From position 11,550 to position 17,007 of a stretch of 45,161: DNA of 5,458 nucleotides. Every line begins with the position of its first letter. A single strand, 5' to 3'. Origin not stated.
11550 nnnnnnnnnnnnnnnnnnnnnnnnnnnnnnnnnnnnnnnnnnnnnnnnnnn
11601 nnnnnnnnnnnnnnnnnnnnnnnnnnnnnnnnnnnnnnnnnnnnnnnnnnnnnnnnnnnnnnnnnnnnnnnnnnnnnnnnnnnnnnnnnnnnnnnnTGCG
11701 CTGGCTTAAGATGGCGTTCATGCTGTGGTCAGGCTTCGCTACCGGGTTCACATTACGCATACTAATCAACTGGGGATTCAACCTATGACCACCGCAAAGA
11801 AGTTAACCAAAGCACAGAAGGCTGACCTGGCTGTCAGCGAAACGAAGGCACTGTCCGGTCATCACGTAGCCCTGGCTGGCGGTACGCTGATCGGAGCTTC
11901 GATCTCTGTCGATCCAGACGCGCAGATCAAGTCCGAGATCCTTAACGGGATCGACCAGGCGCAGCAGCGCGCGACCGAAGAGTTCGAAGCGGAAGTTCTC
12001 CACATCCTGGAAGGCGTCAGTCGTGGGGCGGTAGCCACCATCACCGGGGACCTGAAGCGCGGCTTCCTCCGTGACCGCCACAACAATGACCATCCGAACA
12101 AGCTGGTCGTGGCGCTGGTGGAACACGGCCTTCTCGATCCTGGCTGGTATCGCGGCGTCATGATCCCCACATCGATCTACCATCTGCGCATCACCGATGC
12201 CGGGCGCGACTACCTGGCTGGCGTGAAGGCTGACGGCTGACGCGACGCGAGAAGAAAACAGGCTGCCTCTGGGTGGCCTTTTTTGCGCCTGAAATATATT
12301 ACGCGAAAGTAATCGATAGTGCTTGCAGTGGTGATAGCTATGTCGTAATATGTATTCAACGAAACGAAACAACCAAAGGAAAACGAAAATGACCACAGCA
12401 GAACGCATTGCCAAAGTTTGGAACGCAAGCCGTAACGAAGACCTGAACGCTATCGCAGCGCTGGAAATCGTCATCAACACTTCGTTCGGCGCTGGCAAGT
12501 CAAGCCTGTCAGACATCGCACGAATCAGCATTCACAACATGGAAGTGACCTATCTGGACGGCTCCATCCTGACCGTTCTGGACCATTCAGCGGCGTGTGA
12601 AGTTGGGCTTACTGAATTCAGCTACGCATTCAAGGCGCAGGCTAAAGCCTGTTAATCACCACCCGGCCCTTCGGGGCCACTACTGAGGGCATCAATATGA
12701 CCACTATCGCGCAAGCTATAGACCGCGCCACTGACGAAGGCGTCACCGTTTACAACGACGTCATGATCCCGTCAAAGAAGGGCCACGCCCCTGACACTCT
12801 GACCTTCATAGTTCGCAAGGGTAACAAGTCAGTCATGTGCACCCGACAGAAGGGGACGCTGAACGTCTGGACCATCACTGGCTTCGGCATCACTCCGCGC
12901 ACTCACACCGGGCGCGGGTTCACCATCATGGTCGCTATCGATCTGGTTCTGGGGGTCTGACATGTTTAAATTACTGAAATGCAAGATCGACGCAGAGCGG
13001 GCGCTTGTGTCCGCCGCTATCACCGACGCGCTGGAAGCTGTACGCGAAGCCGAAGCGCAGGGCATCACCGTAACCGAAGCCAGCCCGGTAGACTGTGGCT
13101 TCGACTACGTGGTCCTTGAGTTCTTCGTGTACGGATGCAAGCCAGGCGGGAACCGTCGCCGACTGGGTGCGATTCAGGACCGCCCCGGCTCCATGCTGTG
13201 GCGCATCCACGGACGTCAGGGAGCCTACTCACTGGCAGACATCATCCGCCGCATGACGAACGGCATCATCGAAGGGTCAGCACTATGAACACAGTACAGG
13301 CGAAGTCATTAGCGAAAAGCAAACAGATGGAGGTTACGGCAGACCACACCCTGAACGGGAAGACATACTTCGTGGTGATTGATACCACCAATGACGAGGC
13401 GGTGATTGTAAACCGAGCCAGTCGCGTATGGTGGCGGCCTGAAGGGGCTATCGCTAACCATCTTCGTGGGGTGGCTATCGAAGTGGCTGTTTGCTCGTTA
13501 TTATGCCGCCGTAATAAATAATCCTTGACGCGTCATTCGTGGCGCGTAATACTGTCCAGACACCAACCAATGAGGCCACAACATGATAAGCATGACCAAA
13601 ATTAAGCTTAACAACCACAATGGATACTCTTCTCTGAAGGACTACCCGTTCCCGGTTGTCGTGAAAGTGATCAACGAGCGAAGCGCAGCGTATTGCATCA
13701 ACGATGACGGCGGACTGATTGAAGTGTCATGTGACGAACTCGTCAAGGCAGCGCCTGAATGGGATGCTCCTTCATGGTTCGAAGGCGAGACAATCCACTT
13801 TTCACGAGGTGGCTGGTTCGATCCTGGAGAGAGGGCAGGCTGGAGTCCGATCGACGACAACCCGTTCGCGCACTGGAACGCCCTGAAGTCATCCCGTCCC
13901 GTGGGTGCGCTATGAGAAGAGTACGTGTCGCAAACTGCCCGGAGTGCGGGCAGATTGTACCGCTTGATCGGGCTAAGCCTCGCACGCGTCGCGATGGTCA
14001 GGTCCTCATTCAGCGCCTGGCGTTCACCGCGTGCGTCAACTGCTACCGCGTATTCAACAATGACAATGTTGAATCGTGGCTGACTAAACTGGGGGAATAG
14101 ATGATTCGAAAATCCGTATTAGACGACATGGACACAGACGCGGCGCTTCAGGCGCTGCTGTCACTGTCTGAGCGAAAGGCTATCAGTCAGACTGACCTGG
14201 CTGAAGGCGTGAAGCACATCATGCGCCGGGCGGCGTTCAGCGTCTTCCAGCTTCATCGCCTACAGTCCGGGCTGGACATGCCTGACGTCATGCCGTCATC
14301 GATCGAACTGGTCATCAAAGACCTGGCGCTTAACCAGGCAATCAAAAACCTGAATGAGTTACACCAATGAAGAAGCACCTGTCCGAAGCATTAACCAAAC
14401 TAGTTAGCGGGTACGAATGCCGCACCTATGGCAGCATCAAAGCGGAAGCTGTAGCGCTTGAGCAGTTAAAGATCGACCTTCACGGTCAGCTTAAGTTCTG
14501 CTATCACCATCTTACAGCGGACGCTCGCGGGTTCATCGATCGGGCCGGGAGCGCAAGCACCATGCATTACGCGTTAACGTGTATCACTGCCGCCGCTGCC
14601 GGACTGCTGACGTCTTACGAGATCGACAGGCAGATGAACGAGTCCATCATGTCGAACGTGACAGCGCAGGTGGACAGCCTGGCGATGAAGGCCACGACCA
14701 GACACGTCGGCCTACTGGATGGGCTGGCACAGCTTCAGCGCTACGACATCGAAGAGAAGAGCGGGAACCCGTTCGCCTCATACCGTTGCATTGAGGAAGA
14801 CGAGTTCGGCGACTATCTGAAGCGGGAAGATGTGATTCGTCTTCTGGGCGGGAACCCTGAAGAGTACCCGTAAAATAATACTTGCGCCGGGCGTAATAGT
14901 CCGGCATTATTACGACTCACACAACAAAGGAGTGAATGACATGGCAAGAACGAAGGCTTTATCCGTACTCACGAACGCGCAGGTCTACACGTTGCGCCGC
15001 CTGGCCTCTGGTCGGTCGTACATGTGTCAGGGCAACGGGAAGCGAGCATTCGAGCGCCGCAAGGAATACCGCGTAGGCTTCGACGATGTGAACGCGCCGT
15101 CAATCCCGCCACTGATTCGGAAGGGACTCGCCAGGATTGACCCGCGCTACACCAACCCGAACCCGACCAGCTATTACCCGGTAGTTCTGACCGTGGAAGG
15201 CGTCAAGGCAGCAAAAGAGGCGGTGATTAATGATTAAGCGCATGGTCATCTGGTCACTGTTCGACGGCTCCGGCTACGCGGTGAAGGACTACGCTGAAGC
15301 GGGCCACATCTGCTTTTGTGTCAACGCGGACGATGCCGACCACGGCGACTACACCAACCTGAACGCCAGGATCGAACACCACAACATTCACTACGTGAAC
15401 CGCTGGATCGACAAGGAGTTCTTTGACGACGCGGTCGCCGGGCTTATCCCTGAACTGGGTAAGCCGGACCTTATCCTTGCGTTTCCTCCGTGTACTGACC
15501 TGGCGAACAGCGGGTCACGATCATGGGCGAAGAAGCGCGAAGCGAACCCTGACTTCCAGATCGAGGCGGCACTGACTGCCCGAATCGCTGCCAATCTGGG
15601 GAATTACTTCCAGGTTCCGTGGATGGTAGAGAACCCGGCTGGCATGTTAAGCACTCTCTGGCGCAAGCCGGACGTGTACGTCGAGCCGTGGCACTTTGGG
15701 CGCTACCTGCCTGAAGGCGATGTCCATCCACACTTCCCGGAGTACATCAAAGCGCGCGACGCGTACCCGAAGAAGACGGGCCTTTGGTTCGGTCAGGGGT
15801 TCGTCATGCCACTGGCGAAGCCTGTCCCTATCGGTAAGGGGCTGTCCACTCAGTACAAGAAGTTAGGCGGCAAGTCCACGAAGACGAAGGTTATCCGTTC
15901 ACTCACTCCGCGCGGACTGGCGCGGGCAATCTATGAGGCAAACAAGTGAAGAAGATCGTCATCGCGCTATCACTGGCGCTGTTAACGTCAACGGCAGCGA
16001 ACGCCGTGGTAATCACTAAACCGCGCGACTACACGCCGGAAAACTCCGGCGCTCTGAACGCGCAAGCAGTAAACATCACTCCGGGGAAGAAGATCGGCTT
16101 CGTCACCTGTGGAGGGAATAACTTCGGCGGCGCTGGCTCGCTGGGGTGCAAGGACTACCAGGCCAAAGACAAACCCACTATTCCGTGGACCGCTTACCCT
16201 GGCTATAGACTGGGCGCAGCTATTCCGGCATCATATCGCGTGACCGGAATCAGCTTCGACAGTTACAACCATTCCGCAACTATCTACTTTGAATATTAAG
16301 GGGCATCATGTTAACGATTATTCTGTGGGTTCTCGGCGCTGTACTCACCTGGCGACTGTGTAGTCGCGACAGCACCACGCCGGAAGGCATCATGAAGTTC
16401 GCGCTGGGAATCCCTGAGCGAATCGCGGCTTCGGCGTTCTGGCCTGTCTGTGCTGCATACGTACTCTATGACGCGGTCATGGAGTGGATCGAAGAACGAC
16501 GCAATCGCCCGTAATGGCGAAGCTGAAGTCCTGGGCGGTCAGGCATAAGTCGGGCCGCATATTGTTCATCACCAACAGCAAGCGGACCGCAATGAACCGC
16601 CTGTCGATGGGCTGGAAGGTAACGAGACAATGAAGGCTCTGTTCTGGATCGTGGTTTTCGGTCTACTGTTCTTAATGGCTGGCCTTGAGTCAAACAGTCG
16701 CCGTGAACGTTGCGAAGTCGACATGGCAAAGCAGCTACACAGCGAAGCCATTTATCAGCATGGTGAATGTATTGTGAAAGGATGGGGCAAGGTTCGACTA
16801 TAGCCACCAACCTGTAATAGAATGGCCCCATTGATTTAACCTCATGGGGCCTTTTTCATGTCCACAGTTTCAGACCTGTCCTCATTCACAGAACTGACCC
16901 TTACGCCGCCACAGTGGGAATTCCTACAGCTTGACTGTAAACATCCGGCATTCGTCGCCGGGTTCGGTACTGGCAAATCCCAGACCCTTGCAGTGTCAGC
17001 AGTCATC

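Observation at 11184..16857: TerS-like gene separated from the terminase large subunit by about 5 kb of small early-type genes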

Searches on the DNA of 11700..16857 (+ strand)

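Call 82: search_dna_similar(query=window:11700-16857:+, collection=phages, mode=near, max_rows=15)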
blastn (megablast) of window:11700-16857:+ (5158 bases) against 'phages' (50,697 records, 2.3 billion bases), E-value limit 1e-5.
Records with a match: 2; places in all: 2; records where one place covers at least 80% of the query: 1.
Best place of each record, by identity: 80-90% 1; 60-80% 1.
By first word of the organism name: Klebsiella 2.
By host as written in the record: Klebsiella sp. M5a1 2.
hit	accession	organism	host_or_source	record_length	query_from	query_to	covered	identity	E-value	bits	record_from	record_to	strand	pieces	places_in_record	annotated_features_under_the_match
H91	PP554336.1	Klebsiella phage vB_KM5a1-KLB22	Klebsiella sp. M5a1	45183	86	4935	83%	88.0%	0e+0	5066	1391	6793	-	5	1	C-5 cytosine DNA methylase | hypothetical protein (x15) | ribosome_binding_site (x14) | terminase small subunit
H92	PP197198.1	Klebsiella phage vB_KM5a1-KLB16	Klebsiella sp. M5a1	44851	1812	4934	34%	79.1%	0e+0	1173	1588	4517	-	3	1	C-5 cytosine DNA methylase | hypothetical protein (x9) | ribosome_binding_site (x8)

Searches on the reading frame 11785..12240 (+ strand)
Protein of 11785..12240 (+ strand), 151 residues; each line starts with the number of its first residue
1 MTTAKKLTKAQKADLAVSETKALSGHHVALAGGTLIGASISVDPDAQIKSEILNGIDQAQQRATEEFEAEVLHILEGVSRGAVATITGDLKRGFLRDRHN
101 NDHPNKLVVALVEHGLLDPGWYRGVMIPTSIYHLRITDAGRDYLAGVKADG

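Call 3: search_protein_families(library=pfam, proteins=[window:11785-12240:+], max_evalue=0.1)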
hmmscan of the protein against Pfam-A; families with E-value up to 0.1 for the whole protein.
window:11785-12240:+ (151 aa): 0 families

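Call 5: search_protein_families(library=phrogs, proteins=[window:11785-12240:+], max_evalue=0.01)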
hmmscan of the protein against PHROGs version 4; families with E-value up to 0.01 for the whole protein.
window:11785-12240:+ (151 aa): 0 families

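Call 72: search_protein_families(library=ncbifam, proteins=[window:11785-12240:+], max_evalue=0.01)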
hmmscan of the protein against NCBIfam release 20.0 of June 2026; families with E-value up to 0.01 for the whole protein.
window:11785-12240:+ (151 aa): 0 families

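Call 78: find_homologous_proteins(query=window:11785-12240:+, max_evalue=0.001)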
Query window:11785-12240:+ (151 aa): 9 proteins with E <= 0.001 among 85 candidates.
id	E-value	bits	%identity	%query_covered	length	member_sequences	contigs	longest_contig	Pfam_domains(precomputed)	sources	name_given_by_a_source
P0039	2.5e-92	324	100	100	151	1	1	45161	-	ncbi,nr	ncbi:hypothetical protein [Escherichia phage KW1E_UTAR]|nr:hypothetical protein [Escherichia phage K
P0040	9.0e-68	245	81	97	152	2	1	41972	-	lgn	-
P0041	1.0e-62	228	79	97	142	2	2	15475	-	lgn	-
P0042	4.3e-58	213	74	96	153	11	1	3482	-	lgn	-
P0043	2.8e-57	211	72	96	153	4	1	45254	-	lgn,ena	-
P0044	8.3e-57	209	74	96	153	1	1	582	-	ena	-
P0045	2.0e-29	120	51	96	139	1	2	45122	-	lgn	-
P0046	2.9e-26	110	52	96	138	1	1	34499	-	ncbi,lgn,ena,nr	ncbi:MAG: hypothetical protein [Bacteriophage sp.]|nr:MAG: hypothetical protein [Bacteriophage sp.]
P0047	1.3e-17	82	44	94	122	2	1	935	-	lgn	-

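Call 87: predict_structure(alignment_id=A7)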
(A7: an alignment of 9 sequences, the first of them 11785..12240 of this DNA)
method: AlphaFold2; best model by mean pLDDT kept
length: 151 residues; sequences in the alignment: 9
mean_pLDDT: 74.6   pTM: 0.56
mean pLDDT of the five models: 74.6, 74.3, 73.6, 72.6, 70.7
residues with pLDDT >= 90: 58; 70-90: 41; 50-70: 27; < 50: 25
segments of 3 or more residues with pLDDT < 50: 1-3, 21-42
pLDDT, mean of each block of 10 residues (from residue 1): 55 57 40 33 62 77 85 91 91 92 93 92 77 93 83 50
secondary structure, 60 per line:
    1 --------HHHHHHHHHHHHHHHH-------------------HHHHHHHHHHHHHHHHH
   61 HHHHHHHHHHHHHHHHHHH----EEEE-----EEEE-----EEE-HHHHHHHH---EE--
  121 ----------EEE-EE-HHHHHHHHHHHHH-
elements in order: H9-24 H44-79 E84-87 E93-96 E102-104 H106-113 E131-133 H138-150

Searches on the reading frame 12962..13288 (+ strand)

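Call 3: search_protein_families(library=pfam, proteins=[window:12962-13288:+], max_evalue=0.1)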
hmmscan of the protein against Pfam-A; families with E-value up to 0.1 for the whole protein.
window:12962-13288:+ (108 aa): 1 family
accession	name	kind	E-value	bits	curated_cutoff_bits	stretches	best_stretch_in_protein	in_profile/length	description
PF18652.6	Adhesin_P1_N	-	0.062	14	27.1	1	23-46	18-41/106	Adhesin P1 N-terminal domain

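Call 5: search_protein_families(library=phrogs, proteins=[window:12962-13288:+], max_evalue=0.01)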
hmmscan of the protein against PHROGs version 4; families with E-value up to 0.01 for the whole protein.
window:12962-13288:+ (108 aa): 0 families

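Call 72: search_protein_families(library=ncbifam, proteins=[window:12962-13288:+], max_evalue=0.01)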
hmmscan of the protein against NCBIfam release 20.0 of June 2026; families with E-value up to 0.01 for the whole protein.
window:12962-13288:+ (108 aa): 0 families

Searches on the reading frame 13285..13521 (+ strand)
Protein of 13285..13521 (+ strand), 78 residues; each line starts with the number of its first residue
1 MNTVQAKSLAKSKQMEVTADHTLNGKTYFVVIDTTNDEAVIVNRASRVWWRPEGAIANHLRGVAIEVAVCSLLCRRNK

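Call 3: search_protein_families(library=pfam, proteins=[window:13285-13521:+], max_evalue=0.1)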
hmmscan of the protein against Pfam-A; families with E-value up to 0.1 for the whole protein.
window:13285-13521:+ (78 aa): 1 family
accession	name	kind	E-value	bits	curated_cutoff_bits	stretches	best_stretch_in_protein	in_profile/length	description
PF21847.1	DUF6906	-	0.015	15.6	23.6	1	13-46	10-42/50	Domain of unknown function (DUF6906)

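Call 5: search_protein_families(library=phrogs, proteins=[window:13285-13521:+], max_evalue=0.01)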
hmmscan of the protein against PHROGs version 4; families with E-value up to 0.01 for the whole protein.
window:13285-13521:+ (78 aa): 0 families

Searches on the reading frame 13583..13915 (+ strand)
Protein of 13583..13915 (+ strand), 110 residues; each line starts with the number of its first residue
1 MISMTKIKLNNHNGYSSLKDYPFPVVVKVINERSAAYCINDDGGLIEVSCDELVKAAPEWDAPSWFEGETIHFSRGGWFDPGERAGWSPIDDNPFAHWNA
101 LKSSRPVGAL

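Call 3: search_protein_families(library=pfam, proteins=[window:13583-13915:+], max_evalue=0.1)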
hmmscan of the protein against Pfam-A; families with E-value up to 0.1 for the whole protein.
window:13583-13915:+ (110 aa): 0 families

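Call 5: search_protein_families(library=phrogs, proteins=[window:13583-13915:+], max_evalue=0.01)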
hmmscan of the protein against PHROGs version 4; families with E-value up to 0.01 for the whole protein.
window:13583-13915:+ (110 aa): 3 families
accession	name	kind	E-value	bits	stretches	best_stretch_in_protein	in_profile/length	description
phrog_13367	-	unknown function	1.8e-07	32.4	1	6-55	2-45/74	-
phrog_20482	-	unknown function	0.0022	18.6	1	6-32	2-28/237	-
phrog_24939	-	unknown function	0.0028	18.8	1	25-104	21-97/101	-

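Call 72: search_protein_families(library=ncbifam, proteins=[window:13583-13915:+], max_evalue=0.01)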
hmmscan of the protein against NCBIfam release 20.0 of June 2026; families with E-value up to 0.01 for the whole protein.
window:13583-13915:+ (110 aa): 0 families

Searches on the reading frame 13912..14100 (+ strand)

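Call 3: search_protein_families(library=pfam, proteins=[window:13912-14100:+], max_evalue=0.1)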
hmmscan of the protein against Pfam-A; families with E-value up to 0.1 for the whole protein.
window:13912-14100:+ (62 aa): 8 families
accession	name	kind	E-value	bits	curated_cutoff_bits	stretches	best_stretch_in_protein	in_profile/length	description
PF10571.15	UPF0547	-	0.0056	17.2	29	1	8-19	2-13/26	Uncharacterised protein family UPF0547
PF25207.1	DUF7837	-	0.025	15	27.8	0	5-16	33-44/47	Domain of unknown function (DUF7837)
PF12773.13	DZR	-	0.035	14.7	27.3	0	8-47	14-33/45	Double zinc ribbon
PF21039.3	CEP104_ZnF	-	0.042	14.5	27.4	1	7-57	29-76/112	Centrosomal protein CEP104, ZnF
PF13248.11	Zn_ribbon_3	-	0.045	13.7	27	0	8-16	4-11/26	zinc-ribbon domain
PF01927.22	Mut7-C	-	0.047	14.2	23.3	1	5-48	89-133/146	Mut7-C RNAse domain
PF08772.16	Zn_ribbon_NOB1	-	0.065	13.8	24.9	0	8-32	25-48/72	Nin one binding (NOB1) Zn-ribbon like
PF24460.1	DUF7575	-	0.066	13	28.5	0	6-14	3-11/28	Domain of unknown function (DUF7575)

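Call 5: search_protein_families(library=phrogs, proteins=[window:13912-14100:+], max_evalue=0.01)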
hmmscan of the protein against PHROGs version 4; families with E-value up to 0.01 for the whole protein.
window:13912-14100:+ (62 aa): 1 family
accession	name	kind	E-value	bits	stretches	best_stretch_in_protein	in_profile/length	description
phrog_23504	-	unknown function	0.0056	17.7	1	16-52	10-46/73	-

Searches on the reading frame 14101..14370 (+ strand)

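Call 3: search_protein_families(library=pfam, proteins=[window:14101-14370:+], max_evalue=0.1)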
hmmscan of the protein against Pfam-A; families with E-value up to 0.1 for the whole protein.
window:14101-14370:+ (89 aa): 1 family
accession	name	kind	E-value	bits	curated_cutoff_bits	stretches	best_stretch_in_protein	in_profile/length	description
PF09837.15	DUF2064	-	0.092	13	25.8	0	18-80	29-90/120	Uncharacterized protein conserved in bacteria (DUF2064)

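Call 5: search_protein_families(library=phrogs, proteins=[window:14101-14370:+], max_evalue=0.01)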
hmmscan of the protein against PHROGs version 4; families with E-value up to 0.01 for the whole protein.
window:14101-14370:+ (89 aa): 0 families

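Call 72: search_protein_families(library=ncbifam, proteins=[window:14101-14370:+], max_evalue=0.01)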
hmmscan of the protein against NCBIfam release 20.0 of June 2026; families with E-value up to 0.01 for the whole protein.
window:14101-14370:+ (89 aa): 0 families

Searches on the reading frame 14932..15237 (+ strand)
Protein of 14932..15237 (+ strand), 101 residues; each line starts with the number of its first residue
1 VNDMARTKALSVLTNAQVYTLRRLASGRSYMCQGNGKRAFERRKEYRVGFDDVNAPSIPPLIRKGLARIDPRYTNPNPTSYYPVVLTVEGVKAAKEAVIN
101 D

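Call 4: search_protein_families(library=pfam, proteins=[window:14932-15237:+], max_evalue=0.1)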
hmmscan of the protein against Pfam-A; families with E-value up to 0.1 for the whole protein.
window:14932-15237:+ (101 aa): 0 families

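Call 6: search_protein_families(library=phrogs, proteins=[window:14932-15237:+], max_evalue=0.01)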
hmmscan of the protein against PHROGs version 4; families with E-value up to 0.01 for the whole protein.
window:14932-15237:+ (101 aa): 1 family
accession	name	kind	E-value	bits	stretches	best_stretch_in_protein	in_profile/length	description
phrog_26489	-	unknown function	2.5e-16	60.7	1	8-96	3-85/100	-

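Call 72: search_protein_families(library=ncbifam, proteins=[window:14932-15237:+], max_evalue=0.01)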
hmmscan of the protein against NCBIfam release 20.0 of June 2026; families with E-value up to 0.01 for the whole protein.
window:14932-15237:+ (101 aa): 0 families

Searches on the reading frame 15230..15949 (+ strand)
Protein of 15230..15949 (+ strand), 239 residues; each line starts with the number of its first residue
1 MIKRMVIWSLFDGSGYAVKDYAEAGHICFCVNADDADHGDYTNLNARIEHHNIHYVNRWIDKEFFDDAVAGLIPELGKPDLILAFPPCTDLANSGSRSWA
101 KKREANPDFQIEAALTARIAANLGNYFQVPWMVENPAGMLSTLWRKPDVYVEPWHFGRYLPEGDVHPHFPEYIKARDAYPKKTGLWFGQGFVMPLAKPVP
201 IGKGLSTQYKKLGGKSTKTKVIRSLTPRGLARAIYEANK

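Call 4: search_protein_families(library=pfam, proteins=[window:15230-15949:+], max_evalue=0.1)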
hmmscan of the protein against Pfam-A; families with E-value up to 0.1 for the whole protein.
window:15230-15949:+ (239 aa): 0 families

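Call 6: search_protein_families(library=phrogs, proteins=[window:15230-15949:+], max_evalue=0.01)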
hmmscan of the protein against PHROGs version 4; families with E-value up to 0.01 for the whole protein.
window:15230-15949:+ (239 aa): 3 families
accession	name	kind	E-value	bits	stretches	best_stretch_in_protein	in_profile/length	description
phrog_757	-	other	7.6e-80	268.5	1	2-239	12-219/247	DNA methyltransferase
phrog_2882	-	other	1.2e-05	25.8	1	3-94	2-86/262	DNA methyltransferase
phrog_363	-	other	0.008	16.3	0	3-148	52-177/327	DNA methyltransferase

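Call 72: search_protein_families(library=ncbifam, proteins=[window:15230-15949:+], max_evalue=0.01)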
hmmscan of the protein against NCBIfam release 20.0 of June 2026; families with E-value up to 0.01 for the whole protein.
window:15230-15949:+ (239 aa): 0 families

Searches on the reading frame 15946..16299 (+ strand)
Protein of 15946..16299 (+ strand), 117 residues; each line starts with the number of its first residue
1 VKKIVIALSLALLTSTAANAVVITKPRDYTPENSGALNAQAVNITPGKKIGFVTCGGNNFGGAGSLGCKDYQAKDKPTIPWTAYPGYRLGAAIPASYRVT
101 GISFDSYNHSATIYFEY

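Call 4: search_protein_families(library=pfam, proteins=[window:15946-16299:+], max_evalue=0.1)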
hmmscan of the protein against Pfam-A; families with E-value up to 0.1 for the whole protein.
window:15946-16299:+ (117 aa): 0 families

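Call 6: search_protein_families(library=phrogs, proteins=[window:15946-16299:+], max_evalue=0.01)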
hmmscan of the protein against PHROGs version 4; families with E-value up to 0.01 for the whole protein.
window:15946-16299:+ (117 aa): 1 family
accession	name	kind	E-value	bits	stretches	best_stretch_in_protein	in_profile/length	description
phrog_8805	-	unknown function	3.5e-24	86.7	1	8-117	27-136/136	-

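Call 72: search_protein_families(library=ncbifam, proteins=[window:15946-16299:+], max_evalue=0.01)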
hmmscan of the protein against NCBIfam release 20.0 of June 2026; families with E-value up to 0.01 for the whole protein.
window:15946-16299:+ (117 aa): 0 families

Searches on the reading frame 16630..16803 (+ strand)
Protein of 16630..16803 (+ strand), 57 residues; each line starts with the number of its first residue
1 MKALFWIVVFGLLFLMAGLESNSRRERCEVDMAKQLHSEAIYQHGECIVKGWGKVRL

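Call 4: search_protein_families(library=pfam, proteins=[window:16630-16803:+], max_evalue=0.1)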
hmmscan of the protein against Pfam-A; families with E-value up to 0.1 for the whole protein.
window:16630-16803:+ (57 aa): 0 families

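Call 6: search_protein_families(library=phrogs, proteins=[window:16630-16803:+], max_evalue=0.01)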
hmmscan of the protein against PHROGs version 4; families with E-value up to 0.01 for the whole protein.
window:16630-16803:+ (57 aa): 1 family
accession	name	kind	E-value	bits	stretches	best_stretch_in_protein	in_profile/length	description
phrog_14089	-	unknown function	1.9e-11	44.7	1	2-55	3-56/59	-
